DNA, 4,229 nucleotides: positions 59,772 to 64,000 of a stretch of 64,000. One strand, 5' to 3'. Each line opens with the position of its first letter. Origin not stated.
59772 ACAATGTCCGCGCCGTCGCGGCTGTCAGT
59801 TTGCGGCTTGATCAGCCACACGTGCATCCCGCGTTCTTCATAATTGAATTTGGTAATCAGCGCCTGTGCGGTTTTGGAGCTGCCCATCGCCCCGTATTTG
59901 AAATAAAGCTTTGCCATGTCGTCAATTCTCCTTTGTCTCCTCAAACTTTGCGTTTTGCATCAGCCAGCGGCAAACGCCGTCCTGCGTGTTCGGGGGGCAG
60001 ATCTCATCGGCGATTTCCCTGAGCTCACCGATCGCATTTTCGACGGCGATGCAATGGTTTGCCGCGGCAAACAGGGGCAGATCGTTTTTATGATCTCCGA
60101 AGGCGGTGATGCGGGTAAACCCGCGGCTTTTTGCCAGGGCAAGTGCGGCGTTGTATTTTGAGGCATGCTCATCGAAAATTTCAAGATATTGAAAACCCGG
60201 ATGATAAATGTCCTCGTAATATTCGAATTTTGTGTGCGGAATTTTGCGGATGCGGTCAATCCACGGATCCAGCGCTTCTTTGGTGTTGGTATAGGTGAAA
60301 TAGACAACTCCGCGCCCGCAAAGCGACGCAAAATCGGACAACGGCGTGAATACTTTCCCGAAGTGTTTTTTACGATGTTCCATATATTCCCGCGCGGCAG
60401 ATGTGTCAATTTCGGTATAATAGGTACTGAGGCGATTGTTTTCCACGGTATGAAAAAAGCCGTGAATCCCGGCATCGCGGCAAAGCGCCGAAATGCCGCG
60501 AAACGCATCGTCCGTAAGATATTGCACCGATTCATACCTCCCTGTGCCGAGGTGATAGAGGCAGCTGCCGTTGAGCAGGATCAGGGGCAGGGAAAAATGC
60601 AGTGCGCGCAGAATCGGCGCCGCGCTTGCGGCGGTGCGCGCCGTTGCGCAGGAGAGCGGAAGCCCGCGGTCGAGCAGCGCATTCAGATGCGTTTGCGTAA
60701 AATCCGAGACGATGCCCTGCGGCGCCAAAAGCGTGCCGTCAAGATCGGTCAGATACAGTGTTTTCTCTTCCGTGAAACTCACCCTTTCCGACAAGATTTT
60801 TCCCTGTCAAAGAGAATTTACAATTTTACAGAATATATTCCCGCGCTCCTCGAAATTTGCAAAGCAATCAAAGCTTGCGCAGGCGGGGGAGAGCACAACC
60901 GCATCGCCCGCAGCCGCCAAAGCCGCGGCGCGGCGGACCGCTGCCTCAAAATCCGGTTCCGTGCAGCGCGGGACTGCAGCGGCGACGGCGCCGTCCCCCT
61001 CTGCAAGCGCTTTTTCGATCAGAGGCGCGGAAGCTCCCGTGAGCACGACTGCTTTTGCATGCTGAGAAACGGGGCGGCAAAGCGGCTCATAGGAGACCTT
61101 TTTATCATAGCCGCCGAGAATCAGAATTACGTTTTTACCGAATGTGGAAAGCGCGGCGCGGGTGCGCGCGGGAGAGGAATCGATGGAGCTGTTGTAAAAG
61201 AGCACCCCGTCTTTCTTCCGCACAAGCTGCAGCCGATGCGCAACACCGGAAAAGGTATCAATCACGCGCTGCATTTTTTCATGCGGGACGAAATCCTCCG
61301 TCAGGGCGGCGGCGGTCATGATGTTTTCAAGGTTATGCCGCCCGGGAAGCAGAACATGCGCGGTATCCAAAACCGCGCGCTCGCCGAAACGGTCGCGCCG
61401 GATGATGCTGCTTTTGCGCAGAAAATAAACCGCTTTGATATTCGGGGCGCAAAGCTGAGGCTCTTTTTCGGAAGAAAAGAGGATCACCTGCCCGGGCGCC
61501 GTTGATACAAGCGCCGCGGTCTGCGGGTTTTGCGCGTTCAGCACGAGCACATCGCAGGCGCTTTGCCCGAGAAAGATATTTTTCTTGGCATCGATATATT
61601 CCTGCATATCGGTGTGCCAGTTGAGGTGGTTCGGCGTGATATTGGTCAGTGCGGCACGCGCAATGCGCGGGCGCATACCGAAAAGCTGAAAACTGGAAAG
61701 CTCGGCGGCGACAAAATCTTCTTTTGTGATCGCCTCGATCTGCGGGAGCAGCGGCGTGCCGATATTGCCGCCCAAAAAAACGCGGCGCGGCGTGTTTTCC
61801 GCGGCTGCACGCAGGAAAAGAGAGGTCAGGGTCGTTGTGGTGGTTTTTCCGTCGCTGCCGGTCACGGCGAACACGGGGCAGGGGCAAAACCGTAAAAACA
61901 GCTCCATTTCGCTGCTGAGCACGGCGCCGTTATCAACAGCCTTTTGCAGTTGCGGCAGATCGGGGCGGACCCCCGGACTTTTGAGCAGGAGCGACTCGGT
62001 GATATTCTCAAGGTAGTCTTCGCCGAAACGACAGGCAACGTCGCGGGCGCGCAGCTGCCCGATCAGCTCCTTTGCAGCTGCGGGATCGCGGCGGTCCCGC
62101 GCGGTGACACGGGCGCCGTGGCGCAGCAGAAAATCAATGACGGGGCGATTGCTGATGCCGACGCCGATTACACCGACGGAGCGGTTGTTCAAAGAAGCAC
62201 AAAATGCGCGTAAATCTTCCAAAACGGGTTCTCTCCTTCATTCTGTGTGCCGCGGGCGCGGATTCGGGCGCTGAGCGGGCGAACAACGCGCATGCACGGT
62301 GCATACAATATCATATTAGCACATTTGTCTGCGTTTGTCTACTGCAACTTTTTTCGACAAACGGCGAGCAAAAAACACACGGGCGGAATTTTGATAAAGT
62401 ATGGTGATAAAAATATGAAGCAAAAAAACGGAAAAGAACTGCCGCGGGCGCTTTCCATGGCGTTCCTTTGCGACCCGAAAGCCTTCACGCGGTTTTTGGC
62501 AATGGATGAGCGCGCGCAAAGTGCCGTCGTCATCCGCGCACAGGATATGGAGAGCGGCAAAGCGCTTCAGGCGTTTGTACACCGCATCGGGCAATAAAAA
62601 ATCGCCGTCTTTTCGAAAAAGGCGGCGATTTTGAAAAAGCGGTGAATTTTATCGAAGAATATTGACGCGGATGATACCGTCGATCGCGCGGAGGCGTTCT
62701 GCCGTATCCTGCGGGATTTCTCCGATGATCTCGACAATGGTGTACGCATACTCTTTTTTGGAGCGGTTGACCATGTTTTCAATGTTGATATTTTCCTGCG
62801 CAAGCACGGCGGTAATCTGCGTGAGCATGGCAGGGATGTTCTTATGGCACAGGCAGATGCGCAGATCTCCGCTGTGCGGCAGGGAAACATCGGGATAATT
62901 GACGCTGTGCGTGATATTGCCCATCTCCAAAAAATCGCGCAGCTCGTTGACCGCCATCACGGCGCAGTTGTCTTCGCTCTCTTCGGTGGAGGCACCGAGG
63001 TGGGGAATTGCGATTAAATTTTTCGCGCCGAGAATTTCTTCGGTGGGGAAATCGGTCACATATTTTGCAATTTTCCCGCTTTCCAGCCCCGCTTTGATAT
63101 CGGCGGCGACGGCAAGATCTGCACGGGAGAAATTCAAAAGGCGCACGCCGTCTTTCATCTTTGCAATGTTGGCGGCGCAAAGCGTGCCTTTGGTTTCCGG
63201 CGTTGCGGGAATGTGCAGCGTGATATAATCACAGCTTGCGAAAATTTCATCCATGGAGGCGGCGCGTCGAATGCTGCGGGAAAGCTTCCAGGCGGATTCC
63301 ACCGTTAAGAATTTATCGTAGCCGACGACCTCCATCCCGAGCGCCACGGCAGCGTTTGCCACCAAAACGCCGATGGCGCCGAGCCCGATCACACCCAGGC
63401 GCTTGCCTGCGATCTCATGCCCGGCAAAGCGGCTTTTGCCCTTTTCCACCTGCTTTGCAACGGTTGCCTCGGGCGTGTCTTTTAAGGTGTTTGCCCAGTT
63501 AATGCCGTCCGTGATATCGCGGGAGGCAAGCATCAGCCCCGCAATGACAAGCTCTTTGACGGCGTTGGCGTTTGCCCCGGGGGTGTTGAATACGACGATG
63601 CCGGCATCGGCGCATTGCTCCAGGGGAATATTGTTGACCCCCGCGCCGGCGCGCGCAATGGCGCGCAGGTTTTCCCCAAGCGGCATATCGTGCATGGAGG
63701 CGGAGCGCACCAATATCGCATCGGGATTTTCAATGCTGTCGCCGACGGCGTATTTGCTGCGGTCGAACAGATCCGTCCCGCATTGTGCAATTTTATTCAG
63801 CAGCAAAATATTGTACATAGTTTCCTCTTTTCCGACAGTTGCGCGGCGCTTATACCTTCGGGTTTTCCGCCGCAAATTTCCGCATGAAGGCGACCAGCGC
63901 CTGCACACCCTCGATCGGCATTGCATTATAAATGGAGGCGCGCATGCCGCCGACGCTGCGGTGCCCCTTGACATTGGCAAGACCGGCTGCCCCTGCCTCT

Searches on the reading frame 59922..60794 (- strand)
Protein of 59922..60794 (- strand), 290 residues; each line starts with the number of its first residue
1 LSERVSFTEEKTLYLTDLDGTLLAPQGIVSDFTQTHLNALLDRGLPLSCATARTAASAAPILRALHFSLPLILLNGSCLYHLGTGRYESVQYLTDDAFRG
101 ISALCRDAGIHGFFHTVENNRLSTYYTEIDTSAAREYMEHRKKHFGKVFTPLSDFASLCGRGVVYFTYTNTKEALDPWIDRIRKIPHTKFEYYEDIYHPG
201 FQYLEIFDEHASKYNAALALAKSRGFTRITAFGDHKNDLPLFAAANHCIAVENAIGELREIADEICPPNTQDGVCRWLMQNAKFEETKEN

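Call 58: search_protein_families(library=pfam, proteins=[window:59922-60794:-], max_evalue=0.00001)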
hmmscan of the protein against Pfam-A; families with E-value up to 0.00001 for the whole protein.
window:59922-60794:- (290 aa): 1 family
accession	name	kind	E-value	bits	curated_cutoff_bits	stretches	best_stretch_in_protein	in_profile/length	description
PF08282.18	Hydrolase_3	-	9e-37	127.6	20.9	1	15-278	2-255/255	haloacid dehalogenase-like hydrolase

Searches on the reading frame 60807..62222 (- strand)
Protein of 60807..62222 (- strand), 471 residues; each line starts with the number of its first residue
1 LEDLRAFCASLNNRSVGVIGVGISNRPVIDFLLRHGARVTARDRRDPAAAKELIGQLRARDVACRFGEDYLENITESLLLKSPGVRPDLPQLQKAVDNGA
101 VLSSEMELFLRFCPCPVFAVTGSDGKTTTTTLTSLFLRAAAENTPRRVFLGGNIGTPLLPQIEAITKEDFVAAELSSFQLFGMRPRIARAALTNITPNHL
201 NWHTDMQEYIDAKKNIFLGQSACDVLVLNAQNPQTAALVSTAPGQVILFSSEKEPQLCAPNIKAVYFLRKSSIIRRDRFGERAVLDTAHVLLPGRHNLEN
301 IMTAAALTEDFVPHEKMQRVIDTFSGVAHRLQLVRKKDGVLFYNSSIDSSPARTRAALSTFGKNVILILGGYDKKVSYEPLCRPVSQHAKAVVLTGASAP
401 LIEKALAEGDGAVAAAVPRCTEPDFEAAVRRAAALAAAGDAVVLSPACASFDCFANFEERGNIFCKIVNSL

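Call 58: search_protein_families(library=pfam, proteins=[window:60807-62222:-], max_evalue=0.00001)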
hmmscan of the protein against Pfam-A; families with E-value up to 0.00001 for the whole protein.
window:60807-62222:- (471 aa): 3 families
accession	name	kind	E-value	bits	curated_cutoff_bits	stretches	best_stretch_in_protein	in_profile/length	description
PF08245.18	Mur_ligase_M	-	8.9e-26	91.5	24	1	120-307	1-199/200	Mur ligase middle domain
PF02875.26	Mur_ligase_C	-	3.5e-12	47.7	28.4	1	329-448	1-127/127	Mur ligase, glutamate ligase domain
PF21799.2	MurD-like_N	-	1.6e-08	35.1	27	1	16-100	3-84/88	Mur ligase MurD-like, N-terminal domain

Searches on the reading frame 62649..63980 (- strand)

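Call 58: search_protein_families(library=pfam, proteins=[window:62649-63980:-], max_evalue=0.00001)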
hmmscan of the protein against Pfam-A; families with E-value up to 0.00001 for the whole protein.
window:62649-63980:- (443 aa): 3 families
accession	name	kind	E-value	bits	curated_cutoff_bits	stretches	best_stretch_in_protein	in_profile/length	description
PF02826.25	2-Hacid_dh_C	-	1.1e-36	126.3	25.1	1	172-328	17-177/178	D-isomer specific 2-hydroxyacid dehydrogenase, NAD binding domain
PF00389.36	2-Hacid_dh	-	1.2e-17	64.3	24.6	1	79-361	33-134/134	D-isomer specific 2-hydroxyacid dehydrogenase, catalytic domain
PF03446.21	NAD_binding_2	-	2.3e-06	28.1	21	1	195-301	2-109/161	NAD binding domain of 6-phosphogluconate dehydrogenase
